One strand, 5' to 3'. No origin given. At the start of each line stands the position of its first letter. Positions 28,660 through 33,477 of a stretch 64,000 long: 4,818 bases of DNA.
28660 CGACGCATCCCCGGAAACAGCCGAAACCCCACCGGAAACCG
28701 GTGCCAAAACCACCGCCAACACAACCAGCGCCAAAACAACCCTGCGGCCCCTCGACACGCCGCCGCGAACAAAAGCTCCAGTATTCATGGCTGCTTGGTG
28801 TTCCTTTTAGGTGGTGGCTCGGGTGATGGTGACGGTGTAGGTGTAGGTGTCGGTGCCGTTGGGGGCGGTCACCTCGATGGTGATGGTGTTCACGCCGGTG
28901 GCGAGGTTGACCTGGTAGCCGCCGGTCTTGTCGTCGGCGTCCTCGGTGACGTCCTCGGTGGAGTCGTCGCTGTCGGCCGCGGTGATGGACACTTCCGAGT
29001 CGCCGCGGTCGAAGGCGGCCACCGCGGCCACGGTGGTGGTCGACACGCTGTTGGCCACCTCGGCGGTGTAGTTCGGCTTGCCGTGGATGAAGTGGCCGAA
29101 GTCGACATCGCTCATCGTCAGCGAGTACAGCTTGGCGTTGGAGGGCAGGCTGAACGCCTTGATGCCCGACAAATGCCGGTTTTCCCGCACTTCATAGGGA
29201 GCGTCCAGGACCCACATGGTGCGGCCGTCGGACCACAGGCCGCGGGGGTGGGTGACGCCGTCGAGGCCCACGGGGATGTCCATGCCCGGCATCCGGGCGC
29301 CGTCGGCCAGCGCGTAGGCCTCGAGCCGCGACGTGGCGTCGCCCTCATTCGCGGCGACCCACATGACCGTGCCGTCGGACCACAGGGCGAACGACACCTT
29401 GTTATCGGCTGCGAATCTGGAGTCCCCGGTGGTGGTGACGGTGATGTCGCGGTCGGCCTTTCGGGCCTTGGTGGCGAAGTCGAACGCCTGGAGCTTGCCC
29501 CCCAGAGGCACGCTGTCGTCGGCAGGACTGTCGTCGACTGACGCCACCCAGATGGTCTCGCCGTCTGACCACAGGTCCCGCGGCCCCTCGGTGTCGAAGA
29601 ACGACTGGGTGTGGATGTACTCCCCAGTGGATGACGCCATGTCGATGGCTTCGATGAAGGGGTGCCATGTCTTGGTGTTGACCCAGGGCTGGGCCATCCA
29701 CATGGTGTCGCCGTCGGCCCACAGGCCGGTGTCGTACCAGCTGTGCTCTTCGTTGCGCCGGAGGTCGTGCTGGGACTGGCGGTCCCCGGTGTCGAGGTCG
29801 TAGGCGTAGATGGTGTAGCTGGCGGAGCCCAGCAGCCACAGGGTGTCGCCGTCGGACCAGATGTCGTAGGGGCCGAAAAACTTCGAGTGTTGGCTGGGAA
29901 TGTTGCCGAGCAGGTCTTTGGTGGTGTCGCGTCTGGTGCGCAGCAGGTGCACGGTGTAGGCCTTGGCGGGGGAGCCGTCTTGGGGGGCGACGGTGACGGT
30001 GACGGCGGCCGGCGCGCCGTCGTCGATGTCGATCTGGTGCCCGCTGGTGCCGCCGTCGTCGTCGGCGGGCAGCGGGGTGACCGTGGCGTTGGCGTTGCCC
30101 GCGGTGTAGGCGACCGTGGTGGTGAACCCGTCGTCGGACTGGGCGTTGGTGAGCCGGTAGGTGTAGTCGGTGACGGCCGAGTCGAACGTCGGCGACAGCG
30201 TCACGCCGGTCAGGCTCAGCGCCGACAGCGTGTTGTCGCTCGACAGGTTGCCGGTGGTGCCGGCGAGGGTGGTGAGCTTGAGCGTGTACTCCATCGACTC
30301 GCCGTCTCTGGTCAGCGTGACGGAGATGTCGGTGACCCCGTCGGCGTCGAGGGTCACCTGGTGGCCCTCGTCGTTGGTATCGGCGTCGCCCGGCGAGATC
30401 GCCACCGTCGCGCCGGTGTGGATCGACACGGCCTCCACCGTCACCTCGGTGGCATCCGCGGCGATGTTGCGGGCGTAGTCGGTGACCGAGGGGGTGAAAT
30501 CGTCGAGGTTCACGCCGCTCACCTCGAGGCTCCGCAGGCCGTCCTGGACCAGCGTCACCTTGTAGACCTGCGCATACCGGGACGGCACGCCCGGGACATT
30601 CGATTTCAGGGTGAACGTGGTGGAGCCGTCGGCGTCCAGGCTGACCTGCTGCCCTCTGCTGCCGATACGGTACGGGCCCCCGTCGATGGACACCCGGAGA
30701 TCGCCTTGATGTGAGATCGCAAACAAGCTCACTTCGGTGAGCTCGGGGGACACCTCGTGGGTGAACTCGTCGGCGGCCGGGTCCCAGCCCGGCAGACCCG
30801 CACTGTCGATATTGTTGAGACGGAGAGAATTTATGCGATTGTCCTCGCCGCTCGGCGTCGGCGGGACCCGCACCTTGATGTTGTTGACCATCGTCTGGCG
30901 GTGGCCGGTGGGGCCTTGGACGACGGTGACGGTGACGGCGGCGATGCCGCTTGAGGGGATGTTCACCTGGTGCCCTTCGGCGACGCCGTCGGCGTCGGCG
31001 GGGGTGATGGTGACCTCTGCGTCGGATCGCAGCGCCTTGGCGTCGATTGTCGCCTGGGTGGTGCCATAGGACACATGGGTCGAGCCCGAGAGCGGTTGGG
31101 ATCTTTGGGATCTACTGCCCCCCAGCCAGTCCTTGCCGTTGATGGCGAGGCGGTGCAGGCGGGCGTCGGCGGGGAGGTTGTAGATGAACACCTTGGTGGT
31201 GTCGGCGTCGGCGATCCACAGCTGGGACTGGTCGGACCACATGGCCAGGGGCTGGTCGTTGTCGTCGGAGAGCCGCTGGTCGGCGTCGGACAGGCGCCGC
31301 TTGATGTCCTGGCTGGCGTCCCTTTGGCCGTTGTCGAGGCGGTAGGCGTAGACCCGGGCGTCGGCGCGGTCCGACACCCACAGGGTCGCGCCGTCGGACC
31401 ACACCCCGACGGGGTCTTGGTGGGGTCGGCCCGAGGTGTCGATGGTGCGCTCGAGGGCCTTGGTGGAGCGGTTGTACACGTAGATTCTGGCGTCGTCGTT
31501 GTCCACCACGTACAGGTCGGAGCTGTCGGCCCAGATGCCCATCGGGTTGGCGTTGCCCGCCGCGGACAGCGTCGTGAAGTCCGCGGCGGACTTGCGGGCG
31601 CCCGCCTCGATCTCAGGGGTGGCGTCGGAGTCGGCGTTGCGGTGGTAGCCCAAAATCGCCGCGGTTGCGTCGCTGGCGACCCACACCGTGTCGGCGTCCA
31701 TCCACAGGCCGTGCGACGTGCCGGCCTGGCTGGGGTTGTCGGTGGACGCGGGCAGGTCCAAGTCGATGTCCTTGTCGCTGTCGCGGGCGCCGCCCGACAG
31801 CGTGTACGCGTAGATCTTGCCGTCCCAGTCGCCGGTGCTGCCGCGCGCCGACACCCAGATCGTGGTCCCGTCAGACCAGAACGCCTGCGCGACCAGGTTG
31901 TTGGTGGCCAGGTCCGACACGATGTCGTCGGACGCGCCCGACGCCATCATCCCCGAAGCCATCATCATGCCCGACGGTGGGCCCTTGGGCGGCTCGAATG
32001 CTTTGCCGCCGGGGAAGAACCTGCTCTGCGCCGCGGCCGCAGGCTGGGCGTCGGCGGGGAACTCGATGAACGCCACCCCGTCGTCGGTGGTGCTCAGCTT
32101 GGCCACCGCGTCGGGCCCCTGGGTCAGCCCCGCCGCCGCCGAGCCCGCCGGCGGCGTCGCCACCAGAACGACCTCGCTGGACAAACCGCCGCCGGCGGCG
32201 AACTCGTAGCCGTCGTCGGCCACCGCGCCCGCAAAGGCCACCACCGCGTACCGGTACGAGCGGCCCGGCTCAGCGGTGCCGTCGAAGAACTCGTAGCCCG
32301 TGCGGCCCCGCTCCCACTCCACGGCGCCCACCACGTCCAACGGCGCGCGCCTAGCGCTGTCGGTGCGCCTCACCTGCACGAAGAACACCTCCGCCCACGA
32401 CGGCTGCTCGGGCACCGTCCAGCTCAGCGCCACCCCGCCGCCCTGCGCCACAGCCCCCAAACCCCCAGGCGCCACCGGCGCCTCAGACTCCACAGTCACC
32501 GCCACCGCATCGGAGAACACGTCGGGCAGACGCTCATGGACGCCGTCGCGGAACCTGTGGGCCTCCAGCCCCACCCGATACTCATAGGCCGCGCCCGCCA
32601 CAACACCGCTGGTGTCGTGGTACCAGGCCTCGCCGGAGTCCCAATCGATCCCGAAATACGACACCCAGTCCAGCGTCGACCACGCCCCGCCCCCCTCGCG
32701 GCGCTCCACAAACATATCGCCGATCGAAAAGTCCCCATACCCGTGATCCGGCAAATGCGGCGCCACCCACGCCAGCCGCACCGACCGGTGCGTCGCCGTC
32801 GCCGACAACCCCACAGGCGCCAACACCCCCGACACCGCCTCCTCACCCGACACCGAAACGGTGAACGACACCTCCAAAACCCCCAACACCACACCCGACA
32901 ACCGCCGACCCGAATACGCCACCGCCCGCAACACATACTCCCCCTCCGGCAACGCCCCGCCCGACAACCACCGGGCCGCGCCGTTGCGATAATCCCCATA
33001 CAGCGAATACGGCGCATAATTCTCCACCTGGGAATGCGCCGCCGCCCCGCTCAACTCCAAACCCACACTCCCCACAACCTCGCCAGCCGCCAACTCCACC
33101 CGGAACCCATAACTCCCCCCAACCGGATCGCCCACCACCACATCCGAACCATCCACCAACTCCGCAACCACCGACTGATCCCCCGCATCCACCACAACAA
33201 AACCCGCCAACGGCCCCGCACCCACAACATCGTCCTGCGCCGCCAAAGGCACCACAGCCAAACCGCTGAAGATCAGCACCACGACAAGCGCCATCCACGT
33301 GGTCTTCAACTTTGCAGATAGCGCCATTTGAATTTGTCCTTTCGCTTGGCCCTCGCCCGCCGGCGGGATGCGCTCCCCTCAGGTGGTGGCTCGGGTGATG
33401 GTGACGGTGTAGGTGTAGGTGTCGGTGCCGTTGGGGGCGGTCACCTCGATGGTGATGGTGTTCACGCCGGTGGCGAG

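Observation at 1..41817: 42-kb co-directional array of six giant secreted repeat proteins built from one shared module vocabulary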

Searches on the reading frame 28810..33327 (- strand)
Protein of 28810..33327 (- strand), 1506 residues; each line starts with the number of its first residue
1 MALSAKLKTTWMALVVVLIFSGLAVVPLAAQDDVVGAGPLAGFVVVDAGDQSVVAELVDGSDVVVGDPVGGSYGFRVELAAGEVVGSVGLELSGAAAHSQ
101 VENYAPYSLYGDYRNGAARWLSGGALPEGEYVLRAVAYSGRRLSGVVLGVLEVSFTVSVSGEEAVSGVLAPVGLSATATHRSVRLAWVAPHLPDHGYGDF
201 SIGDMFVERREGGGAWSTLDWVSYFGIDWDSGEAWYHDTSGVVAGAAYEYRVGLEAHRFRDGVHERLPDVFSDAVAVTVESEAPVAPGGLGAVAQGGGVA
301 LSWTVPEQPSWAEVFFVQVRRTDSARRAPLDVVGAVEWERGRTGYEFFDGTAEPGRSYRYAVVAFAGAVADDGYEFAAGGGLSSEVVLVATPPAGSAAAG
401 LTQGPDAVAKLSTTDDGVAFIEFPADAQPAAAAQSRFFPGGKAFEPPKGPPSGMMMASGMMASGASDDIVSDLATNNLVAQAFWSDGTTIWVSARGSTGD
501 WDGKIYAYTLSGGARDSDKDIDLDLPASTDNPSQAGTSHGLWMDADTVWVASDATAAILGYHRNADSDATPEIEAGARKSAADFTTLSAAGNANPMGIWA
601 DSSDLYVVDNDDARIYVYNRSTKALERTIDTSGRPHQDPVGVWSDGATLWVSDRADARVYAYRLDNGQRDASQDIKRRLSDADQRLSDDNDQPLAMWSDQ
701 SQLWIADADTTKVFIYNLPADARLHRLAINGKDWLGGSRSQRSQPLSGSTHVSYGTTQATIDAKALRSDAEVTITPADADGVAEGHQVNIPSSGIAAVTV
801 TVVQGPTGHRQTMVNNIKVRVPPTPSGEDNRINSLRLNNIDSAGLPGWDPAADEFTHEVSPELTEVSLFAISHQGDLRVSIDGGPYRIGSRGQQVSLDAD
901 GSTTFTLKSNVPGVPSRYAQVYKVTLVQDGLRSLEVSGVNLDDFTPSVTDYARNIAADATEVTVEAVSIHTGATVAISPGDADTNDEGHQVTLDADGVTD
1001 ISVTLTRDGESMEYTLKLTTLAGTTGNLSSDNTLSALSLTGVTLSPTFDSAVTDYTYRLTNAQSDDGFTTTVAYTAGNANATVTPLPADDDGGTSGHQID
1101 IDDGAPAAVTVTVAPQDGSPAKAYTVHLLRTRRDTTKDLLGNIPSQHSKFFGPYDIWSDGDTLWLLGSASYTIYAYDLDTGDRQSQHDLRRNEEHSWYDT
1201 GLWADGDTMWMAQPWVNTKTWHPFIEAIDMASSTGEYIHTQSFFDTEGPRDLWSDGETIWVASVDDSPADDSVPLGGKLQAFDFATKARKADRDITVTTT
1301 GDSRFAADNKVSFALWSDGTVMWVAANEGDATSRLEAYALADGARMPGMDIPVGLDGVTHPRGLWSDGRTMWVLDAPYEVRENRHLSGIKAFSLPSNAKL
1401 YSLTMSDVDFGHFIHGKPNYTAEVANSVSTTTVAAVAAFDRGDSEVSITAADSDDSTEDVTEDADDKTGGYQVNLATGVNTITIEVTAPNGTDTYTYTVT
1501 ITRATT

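Call 6: search_protein_families(library=pfam, proteins=[window:28810-33327:-], max_evalue=0.01)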
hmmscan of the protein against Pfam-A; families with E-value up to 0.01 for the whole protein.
window:28810-33327:- (1506 aa): 1 family
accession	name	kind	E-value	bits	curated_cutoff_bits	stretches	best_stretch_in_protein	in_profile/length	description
PF12733.13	Cadherin-like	-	1.9e-27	96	24.2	3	1402-1503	3-88/89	Cadherin-like beta sandwich domain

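Call 12: find_homologous_proteins(query=window:28810-33327:-, max_evalue=0.00001)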
Query window:28810-33327:- (1506 aa): 70 proteins with E <= 0.00001 among 8000 candidates.
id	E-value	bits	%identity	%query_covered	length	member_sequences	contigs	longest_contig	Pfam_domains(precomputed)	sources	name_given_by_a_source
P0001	0.0e+0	3380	100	100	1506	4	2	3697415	PF12733.14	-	-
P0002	0.0e+0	2953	90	98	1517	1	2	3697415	PF12733.14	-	-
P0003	0.0e+0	2797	86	98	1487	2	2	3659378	PF12733.14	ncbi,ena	-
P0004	0.0e+0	2712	82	98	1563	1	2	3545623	PF12733.14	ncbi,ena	-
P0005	0.0e+0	2408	75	98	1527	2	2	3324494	PF12733.14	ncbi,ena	-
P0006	0.0e+0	1024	49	38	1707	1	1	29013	PF12733.14,PF25374.1,PF17963.8,PF23592.1,PF00028.24,PF28399.1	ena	-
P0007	3.6e-297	1008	48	38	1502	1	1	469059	PF12733.14,PF25374.1,PF17963.8,PF00028.24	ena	-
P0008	1.2e-288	979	49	38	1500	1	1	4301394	PF12733.14,PF25374.1,PF17963.8,PF00028.24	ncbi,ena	-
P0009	5.6e-283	960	53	38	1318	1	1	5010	PF12733.14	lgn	-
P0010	3.9e-276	938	50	38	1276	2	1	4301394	PF12733.14,PF17963.8,PF00028.24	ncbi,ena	-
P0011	7.2e-263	894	48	38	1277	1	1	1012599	PF12733.14,PF25374.1,PF17963.8,PF00028.24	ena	-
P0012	6.3e-240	818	46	38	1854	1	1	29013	PF13768.13,PF12733.14,PF17963.8,PF00092.35,PF00028.24,PF13519.13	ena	-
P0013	5.8e-157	543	49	9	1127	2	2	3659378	PF22729.2,PF00041.28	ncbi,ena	-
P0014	1.2e-154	535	34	33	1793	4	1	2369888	PF12733.14,PF07495.20,PF00028.24,PF17802.8,PF28399.1,PF13540.13,PF03413.26,PF08329.17,PF22352.3,PF25374.1,PF17963.8,PF23592.1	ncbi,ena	-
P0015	1.2e-147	512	50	9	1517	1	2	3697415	PF13768.13,PF00092.35,PF13519.13,PF00041.28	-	-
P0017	3.1e-130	454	36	31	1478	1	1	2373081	PF12733.14,PF25374.1,PF17963.8,PF24421.2,PF00028.24,PF13540.13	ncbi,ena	-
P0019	1.9e-128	448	27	36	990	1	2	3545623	PF22729.2,PF00041.28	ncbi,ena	-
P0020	2.7e-115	405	55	9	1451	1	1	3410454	PF20579.5,PF00041.28,PF16967.12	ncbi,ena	-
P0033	4.4e-63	232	33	21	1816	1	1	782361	PF12733.14,PF19755.5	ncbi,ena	-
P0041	2.1e-45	173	34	21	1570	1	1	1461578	PF12733.14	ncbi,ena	-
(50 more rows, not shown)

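Call 13: find_encoding_contigs(protein=P0003, flank=10000, max_places=3)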
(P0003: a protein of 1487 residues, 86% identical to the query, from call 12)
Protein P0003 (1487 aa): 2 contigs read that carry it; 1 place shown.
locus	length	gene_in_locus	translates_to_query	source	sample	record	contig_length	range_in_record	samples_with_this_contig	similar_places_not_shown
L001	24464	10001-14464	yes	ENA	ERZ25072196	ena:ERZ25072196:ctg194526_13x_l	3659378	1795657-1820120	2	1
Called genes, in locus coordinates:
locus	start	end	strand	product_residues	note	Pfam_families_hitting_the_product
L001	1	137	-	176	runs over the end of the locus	PF02130:YbeY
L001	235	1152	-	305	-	PF02562:PhoH, PF13604:AAA_30, PF13245:AAA_19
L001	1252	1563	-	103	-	PF11238:DUF3039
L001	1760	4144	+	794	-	PF07690:MFS_1, PF00762:Ferrochelatase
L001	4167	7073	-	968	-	PF08471:Ribonuc_red_2_N, PF02867:Ribonuc_red_lgC, PF12637:TSCPD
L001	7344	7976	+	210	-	PF01872:RibD_C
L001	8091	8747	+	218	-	PF01726:LexA_DNA_bind, PF09339:HTH_IclR (weak), PF00717:Peptidase_S24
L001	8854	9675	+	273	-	PF09296:NUDIX-like, PF09297:Zn_ribbon_NUD (weak), PF00293:NUDIX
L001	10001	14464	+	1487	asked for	PF12733:Cadherin-like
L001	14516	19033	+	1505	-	PF12733:Cadherin-like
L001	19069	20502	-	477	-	PF01406:tRNA-synt_1e, PF00133:tRNA-synt_1 (faint), PF09190:DALR_2, PF23493:CysS_C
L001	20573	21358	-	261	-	PF02517:Rce1-like (faint)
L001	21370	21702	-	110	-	PF12728:HTH_17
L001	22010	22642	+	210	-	PF08666:SAF (weak), PF16976:RcpC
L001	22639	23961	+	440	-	PF00437:T2SSE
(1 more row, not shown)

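Call 14: find_encoding_contigs(protein=P0005, flank=10000, max_places=3)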
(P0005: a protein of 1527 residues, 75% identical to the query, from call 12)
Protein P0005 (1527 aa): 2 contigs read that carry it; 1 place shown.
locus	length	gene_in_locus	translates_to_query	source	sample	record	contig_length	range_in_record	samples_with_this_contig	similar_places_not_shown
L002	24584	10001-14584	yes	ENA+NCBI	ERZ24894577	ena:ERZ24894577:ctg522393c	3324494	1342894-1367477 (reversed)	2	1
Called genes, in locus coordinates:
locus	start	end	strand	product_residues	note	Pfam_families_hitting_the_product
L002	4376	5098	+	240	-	-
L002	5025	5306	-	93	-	-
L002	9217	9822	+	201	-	-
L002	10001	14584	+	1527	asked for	PF12733:Cadherin-like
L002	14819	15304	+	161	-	-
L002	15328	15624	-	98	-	PF07045:DUF1330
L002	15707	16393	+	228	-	PF13384:HTH_23, PF13518:HTH_28, PF13551:HTH_29 (faint)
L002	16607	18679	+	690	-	PF00171:Aldedh, PF01575:MaoC_dehydratas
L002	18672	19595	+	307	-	PF05138:PaaA_PaaC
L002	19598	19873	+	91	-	PF06243:PaaB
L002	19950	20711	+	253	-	PF05138:PaaA_PaaC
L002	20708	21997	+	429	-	PF00501:AMP-binding, PF14535:AMP-binding_C_2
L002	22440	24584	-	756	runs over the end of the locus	PF03176:MMPL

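Call 15: list_cluster_members(proteins=[P0003, P0004, P0005, P0008, P0014, P0017, P0020, P0033, P0041, P0013])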
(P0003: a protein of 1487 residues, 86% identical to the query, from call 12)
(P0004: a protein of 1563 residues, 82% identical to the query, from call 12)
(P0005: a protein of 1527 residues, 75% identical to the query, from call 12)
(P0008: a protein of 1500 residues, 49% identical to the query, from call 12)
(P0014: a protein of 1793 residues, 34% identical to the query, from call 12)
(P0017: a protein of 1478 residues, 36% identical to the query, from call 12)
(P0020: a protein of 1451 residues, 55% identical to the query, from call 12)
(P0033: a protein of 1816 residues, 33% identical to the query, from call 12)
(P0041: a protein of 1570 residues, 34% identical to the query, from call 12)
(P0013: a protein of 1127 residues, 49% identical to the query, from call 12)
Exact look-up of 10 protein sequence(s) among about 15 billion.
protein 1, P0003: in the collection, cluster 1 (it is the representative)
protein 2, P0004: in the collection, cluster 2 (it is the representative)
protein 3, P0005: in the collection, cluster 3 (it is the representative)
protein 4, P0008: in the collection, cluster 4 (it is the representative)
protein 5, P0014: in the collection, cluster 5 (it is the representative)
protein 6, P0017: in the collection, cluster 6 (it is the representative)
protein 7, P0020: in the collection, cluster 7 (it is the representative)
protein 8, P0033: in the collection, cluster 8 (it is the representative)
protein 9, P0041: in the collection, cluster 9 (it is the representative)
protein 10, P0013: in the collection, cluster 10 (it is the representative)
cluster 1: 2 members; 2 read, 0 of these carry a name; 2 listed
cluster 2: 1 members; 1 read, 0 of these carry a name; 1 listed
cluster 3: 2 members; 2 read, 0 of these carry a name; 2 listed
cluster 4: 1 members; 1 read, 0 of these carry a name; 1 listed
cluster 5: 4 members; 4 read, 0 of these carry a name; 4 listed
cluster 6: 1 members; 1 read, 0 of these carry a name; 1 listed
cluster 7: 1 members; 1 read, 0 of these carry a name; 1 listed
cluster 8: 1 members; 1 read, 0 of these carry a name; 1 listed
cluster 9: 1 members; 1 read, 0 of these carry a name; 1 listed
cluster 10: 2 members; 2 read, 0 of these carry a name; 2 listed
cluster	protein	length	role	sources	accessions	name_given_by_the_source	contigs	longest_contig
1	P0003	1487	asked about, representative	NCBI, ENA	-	-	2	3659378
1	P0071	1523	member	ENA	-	-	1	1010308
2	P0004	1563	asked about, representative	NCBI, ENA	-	-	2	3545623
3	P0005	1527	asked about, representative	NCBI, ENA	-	-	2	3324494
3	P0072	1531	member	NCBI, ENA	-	-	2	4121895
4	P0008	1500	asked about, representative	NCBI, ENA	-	-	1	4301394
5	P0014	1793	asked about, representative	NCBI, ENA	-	-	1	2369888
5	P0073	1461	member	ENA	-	-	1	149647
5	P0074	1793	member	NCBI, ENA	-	-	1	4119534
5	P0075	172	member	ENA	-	-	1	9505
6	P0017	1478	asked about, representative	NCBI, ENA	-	-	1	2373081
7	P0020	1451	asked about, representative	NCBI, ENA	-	-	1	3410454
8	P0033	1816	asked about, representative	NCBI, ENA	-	-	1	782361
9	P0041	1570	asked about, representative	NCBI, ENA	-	-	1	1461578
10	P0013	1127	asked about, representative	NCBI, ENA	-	-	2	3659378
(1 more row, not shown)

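Call 17: find_encoding_contigs(protein=P0001, flank=1000, max_places=3)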
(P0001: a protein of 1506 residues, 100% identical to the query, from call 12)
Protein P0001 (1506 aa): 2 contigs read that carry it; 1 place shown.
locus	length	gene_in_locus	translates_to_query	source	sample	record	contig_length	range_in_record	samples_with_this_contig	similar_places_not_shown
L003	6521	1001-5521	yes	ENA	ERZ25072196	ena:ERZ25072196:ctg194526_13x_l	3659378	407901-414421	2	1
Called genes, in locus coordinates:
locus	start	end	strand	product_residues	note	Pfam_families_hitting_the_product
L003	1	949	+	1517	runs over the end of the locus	PF12733:Cadherin-like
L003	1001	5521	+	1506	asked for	PF12733:Cadherin-like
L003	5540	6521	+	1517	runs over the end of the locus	PF00041:fn3 (faint), PF00092:VWA, PF13519:VWA_2, PF13768:VWA_3 (faint)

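Call 57: find_encoding_contigs(protein=P0015, flank=10000, max_places=3)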
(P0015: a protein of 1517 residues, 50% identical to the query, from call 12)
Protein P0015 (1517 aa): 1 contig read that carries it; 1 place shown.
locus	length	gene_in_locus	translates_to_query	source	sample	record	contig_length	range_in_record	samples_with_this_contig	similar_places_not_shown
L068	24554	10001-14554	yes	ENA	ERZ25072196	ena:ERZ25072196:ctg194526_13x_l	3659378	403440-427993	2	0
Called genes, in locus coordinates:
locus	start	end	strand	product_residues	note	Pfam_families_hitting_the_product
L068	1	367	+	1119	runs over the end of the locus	PF00041:fn3, PF16389:DUF4998 (faint), PF16656:Pur_ac_phosph_N (faint), PF24489:Ig_J_second (faint), PF22433:MtxA_IG-like (faint), PF25059:FN3_DSCAM-DSCAML_C (faint), PF21454:MSP1_barrel (faint), PF00041:fn3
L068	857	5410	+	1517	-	PF12733:Cadherin-like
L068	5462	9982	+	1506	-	PF12733:Cadherin-like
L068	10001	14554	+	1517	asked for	PF00041:fn3 (faint), PF00092:VWA, PF13519:VWA_2, PF13768:VWA_3 (faint)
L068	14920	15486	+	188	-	PF13855:LRR_8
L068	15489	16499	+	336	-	PF12799:LRR_4 (faint), PF23952:LRR_EndoS (faint), PF00560:LRR_1 (faint), PF13855:LRR_8 (weak), PF13306:LRR_5 (weak), PF13855:LRR_8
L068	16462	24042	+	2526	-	PF00560:LRR_1 (faint), PF12799:LRR_4 (faint), PF13855:LRR_8 (weak), PF23598:LRR_14 (faint), PF25833:Fn3_SaeA_3rd (faint), PF00041:fn3, PF13855:LRR_8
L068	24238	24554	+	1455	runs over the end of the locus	PF16656:Pur_ac_phosph_N (faint), PF00041:fn3, PF25059:FN3_DSCAM-DSCAML_C (faint), PF00041:fn3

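Call 62: search_protein_families(library=ncbifam, max_evalue=0.1, proteins=[window:28810-33327:-])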
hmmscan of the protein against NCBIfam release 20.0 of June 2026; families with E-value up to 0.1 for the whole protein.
window:28810-33327:- (1506 aa): 0 families

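Call 83: find_encoding_contigs(protein=P0019, flank=10000, max_places=2)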
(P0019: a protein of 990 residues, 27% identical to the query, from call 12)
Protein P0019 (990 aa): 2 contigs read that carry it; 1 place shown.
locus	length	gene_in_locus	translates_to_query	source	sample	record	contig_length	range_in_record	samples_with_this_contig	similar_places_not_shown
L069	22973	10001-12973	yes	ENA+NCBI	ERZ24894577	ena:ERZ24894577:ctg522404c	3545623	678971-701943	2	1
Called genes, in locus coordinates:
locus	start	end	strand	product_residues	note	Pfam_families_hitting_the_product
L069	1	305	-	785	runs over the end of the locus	PF02384:N6_Mtase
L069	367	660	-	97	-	PF13356:Arm-DNA-bind_3 (weak)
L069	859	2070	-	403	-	PF00174:Oxidored_molyb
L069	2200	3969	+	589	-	PF00860:Xan_ur_permease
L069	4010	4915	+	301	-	PF12146:Hydrolase_4 (weak), PF12697:Abhydrolase_6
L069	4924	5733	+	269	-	PF22624:AASDHPPT_N, PF01648:ACPS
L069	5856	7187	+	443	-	PF02661:Fic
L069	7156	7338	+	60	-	-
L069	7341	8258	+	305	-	PF05721:PhyH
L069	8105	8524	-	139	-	-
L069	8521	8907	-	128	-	-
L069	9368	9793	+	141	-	PF13635:DUF4143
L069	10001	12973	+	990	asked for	PF00041:fn3 (faint), PF22729:NCH3 (faint)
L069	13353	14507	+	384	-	PF17203:sCache_3_2 (faint), PF17200:sCache_2 (faint)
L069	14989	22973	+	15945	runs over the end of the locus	-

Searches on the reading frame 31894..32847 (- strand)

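Call 37: search_protein_families(library=pfam, max_evalue=1, proteins=[window:31894-32847:-])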
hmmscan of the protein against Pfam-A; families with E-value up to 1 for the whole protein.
seq(318 aa): 2 families
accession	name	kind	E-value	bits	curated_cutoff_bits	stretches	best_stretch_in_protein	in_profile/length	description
PF00041.27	fn3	-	0.0064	17.1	25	1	134-208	11-72/84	Fibronectin type III domain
PF18861.7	PTP_tm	-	0.096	13.4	26.3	1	181-208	75-102/126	TM proximal of protein tyrosine phosphatase, receptor type J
